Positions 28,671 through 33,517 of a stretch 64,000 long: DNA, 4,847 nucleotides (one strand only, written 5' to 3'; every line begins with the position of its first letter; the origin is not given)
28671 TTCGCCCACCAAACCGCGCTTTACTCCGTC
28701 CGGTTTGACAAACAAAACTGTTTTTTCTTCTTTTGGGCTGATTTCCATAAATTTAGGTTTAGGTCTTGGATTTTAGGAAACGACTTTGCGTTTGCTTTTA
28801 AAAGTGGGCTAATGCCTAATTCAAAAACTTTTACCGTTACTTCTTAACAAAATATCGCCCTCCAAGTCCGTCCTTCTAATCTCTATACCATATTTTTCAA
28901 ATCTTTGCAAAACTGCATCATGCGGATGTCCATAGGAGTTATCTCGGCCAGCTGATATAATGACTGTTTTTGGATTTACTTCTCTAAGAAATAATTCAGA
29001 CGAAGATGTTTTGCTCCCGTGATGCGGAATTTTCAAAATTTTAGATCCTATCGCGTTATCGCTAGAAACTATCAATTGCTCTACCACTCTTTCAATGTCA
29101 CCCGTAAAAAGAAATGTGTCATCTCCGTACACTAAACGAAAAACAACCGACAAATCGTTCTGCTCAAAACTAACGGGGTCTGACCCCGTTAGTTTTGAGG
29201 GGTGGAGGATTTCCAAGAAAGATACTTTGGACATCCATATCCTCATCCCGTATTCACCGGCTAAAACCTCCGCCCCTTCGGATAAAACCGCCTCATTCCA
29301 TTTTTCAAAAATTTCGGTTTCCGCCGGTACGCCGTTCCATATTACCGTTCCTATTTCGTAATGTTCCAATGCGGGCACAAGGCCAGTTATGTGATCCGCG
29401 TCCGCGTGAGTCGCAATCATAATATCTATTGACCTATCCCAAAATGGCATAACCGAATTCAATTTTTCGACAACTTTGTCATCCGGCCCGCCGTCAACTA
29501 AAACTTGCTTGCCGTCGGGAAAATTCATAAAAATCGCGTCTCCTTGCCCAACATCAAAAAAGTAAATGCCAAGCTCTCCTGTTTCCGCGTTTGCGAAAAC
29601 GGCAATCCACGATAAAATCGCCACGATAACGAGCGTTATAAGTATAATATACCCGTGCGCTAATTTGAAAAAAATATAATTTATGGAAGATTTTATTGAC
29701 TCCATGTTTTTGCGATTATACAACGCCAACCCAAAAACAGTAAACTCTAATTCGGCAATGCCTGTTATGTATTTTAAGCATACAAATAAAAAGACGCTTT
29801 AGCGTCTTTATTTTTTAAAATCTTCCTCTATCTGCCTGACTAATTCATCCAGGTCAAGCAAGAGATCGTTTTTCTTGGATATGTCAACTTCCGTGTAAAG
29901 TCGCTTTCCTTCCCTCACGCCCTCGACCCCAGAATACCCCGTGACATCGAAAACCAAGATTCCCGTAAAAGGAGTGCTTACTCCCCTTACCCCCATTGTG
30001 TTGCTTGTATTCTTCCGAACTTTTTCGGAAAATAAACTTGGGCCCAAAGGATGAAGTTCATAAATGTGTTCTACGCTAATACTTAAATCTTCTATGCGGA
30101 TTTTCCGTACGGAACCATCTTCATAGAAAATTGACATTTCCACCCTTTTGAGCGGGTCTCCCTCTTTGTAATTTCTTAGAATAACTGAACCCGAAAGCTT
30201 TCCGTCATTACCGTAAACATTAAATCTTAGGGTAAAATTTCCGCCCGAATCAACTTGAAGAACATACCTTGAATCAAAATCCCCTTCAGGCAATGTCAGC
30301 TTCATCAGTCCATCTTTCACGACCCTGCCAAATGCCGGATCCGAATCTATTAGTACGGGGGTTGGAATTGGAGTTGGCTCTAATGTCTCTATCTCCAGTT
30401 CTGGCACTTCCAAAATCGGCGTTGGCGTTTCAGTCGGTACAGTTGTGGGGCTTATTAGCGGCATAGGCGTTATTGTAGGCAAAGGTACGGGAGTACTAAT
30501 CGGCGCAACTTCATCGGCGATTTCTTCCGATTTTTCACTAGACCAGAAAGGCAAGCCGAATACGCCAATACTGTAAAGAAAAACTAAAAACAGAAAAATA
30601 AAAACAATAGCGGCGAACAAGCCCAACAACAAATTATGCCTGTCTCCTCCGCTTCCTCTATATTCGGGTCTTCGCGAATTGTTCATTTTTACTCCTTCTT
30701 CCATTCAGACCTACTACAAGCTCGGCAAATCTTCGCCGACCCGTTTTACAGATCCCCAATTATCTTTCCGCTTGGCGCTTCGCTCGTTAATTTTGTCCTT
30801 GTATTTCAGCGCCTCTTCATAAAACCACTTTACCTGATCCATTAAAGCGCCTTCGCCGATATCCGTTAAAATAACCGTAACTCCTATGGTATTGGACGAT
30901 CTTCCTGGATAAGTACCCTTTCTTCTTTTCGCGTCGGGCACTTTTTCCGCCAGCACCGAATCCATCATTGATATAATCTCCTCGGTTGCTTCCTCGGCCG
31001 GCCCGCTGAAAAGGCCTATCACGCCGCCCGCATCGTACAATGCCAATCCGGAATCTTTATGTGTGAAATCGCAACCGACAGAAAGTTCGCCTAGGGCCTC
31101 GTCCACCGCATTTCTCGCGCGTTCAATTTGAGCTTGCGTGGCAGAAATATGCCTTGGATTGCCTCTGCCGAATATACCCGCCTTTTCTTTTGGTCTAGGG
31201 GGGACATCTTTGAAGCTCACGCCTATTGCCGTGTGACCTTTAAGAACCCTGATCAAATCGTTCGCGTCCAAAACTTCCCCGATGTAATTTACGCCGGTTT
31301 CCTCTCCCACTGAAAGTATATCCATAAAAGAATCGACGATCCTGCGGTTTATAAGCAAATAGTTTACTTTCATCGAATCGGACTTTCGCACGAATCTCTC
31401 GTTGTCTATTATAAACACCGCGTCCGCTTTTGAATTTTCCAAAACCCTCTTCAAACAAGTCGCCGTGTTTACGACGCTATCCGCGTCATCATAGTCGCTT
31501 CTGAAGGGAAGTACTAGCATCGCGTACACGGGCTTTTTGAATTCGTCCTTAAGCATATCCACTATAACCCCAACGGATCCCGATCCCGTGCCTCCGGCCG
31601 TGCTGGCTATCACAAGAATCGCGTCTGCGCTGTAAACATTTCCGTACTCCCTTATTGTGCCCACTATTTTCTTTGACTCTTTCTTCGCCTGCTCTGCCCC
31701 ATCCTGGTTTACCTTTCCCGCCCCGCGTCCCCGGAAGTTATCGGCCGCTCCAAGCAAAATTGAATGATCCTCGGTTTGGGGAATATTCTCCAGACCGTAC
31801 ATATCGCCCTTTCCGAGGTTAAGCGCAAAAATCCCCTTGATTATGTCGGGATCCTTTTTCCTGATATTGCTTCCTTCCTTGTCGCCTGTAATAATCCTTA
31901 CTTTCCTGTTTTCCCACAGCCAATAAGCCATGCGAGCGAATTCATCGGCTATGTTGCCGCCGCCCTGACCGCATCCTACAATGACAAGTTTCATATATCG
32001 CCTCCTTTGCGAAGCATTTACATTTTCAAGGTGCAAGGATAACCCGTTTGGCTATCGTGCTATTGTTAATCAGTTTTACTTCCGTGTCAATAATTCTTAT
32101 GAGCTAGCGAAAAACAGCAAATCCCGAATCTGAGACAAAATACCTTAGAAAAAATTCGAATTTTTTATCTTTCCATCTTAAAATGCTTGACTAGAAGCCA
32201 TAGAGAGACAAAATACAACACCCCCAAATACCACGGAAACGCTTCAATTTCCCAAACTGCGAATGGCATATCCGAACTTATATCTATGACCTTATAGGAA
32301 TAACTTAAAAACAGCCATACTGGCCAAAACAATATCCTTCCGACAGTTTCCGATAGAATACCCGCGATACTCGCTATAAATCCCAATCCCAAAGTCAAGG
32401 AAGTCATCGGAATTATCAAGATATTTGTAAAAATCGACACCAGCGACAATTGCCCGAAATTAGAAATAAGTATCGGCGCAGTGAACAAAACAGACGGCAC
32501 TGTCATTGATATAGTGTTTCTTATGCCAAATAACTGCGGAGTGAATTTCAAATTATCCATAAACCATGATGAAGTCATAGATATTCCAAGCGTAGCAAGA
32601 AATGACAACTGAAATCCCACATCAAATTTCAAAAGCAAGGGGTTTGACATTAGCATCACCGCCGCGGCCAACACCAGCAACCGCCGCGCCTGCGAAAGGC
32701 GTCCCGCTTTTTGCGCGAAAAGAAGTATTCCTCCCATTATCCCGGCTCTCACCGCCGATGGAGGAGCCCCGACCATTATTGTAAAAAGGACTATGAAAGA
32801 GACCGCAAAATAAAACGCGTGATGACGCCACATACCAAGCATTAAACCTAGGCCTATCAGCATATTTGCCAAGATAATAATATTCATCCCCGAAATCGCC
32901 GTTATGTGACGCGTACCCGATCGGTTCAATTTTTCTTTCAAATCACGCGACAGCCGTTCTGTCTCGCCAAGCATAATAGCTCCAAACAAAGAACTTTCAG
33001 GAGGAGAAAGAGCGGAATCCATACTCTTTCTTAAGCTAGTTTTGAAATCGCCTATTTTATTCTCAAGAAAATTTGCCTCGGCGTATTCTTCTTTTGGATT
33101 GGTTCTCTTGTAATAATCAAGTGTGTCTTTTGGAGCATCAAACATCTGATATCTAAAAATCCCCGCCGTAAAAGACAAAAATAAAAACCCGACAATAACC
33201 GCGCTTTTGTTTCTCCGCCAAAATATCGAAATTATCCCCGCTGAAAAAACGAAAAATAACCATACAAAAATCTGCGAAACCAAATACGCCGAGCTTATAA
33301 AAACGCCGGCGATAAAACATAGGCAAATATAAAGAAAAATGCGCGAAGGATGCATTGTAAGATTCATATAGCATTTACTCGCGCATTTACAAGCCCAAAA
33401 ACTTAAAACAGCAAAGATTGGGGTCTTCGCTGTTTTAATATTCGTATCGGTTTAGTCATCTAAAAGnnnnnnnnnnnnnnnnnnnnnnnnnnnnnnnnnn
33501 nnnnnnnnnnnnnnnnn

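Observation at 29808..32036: Second, divergent tubulin/FtsZ-superfamily GTPase in a two-gene module with a membrane-anchored partner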

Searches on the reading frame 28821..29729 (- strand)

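Call 3: search_protein_families(library=pfam, proteins=[window:28821-29729:-], max_evalue=1)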
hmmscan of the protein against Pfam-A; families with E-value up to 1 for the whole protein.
window:28821-29729:- (302 aa): 4 families
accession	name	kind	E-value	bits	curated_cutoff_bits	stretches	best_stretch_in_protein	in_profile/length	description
PF00753.33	Lactamase_B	-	2.6e-11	44.3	22.7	1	60-261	3-195/196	Metallo-beta-lactamase superfamily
PF12706.13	Lactamase_B_2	-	0.00027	21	27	1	75-216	2-147/200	Beta-lactamase superfamily domain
PF04430.19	DUF498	-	0.11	13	33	1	201-285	4-83/109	Protein of unknown function (DUF498/DUF598)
PF19583.5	ODP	-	0.16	12.2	27.2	1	72-123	11-63/194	ODP family beta lactamase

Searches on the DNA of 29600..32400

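Call 80: search_rna_families(source=window, start=29600, end=32400, threshold=evalue, max_evalue=1)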
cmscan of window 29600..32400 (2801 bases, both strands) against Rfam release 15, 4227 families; matches with E-value up to 1: 0.
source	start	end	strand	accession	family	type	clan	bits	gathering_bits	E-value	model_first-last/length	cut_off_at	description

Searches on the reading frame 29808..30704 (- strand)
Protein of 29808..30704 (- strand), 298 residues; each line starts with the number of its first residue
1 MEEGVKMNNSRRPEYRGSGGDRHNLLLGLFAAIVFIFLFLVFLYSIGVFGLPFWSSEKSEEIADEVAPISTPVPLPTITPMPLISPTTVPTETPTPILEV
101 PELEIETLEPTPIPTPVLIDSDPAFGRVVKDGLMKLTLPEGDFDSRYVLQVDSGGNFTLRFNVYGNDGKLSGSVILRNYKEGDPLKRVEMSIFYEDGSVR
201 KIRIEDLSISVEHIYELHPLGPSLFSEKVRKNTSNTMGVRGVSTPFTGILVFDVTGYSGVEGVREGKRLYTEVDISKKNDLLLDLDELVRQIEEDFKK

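Call 3: search_protein_families(library=pfam, proteins=[window:29808-30704:-], max_evalue=1)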
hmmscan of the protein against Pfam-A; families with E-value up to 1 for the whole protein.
window:29808-30704:- (298 aa): 0 families

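Call 4: search_protein_families(library=ncbifam, proteins=[window:29808-30704:-], max_evalue=1)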
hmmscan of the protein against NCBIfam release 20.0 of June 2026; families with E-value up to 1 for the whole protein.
window:29808-30704:- (298 aa): 1 family
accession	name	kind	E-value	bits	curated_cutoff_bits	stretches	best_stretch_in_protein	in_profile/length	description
NF004630.0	PRK05974.1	equivalog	0.21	11.6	75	1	256-291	30-65/83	phosphoribosylformylglycinamidine synthase subunit PurS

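Call 8: find_homologous_proteins(query=window:29808-30704:-)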
Query window:29808-30704:- (298 aa): 1 proteins with E <= 0.001 among 3782 candidates.
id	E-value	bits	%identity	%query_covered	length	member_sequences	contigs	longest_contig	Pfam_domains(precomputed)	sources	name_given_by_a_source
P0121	1.7e-192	656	100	100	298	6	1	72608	-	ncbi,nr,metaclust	ncbi:MAG: hypothetical protein A3B96_03120 [Candidatus Spechtbacteria bacterium RIFCSPHIGHO2_02_FULL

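Call 23: find_homologous_proteins(query=A1)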
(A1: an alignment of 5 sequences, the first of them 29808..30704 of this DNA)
Query A1 (5 sequences) (298 aa, profile of the alignment): 56 proteins with E <= 0.001 among 8000 candidates.
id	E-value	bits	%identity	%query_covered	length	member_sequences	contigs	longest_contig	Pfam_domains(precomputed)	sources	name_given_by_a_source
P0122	2.3e-108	380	24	78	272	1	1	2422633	-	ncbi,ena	-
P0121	8.5e-95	335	100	100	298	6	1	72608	-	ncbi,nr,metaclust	ncbi:MAG: hypothetical protein A3B96_03120 [Candidatus Spechtbacteria bacterium RIFCSPHIGHO2_02_FULL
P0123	6.5e-89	316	24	96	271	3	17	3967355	-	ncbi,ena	-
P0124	2.3e-88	314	29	84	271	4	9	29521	-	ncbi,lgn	-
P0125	3.5e-88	314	26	96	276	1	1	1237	-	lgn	-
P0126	3.8e-88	313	31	75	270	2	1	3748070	-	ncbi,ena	-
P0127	1.6e-87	311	64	5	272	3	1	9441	-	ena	-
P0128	2.6e-87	311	50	5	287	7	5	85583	-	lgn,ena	-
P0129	5.9e-87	310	23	96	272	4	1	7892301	-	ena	-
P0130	6.3e-87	309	25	96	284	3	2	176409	-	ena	-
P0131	1.2e-86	309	64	5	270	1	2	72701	-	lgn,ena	-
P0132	4.1e-86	307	26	96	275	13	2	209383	-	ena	-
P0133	4.6e-86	307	25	65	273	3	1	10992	-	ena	-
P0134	4.6e-86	307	31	75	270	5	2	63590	-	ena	-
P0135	4.9e-86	307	23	96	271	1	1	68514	-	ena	-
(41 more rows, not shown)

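Call 35: predict_structure(alignment_id=A2)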
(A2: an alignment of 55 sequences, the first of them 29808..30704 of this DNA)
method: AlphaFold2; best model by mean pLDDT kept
length: 298 residues; sequences in the alignment: 55
mean_pLDDT: 64.3   pTM: 0.45
mean pLDDT of the five models: 64.3, 63.3, 61.6, 60.3, 58.8
residues with pLDDT >= 90: 19; 70-90: 117; 50-70: 61; < 50: 101
segments of 3 or more residues with pLDDT < 50: 54-71, 90-93, 95-108, 217-225, 228-273
pLDDT, mean of each block of 10 residues (from residue 1): 63 58 89 97 81 49 44 50 52 45 47 62 74 83 87 86 83 83 78 73 75 57 45 40 35 36 43 62 79 78
secondary structure, 60 per line:
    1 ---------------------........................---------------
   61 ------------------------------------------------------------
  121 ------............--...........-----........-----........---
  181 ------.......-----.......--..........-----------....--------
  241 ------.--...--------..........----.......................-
elements in order: H22-45 E127-138 E141-151 E157-164 E170-177 E187-193 E199-205 E208-217 H229-232 E250-252 E261-270 H275-297

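Call 85: search_solved_structures(query=A2, max_evalue=10)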
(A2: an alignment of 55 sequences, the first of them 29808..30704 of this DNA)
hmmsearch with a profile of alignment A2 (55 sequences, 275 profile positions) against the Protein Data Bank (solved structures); distinct sequences matched with E-value up to 10: 1.
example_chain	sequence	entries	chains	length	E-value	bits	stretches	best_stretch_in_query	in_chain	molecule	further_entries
9hmf_O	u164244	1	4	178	0.086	15.6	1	12-64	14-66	Flagellar protein FliL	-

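Call 86: search_protein_families(library=padloc, proteins=[window:29808-30686:-], max_evalue=0.01)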
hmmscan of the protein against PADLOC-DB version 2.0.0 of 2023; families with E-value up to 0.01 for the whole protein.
window:29808-30686:- (292 aa): 0 families

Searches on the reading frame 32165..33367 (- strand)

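Call 3: search_protein_families(library=pfam, proteins=[window:32165-33367:-], max_evalue=1)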
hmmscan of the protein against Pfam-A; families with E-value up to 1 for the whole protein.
window:32165-33367:- (400 aa): 1 family
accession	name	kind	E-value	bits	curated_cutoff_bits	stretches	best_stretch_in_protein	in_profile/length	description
PF03772.21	Competence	-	8.4e-51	173.3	23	1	132-393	2-264/270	Competence protein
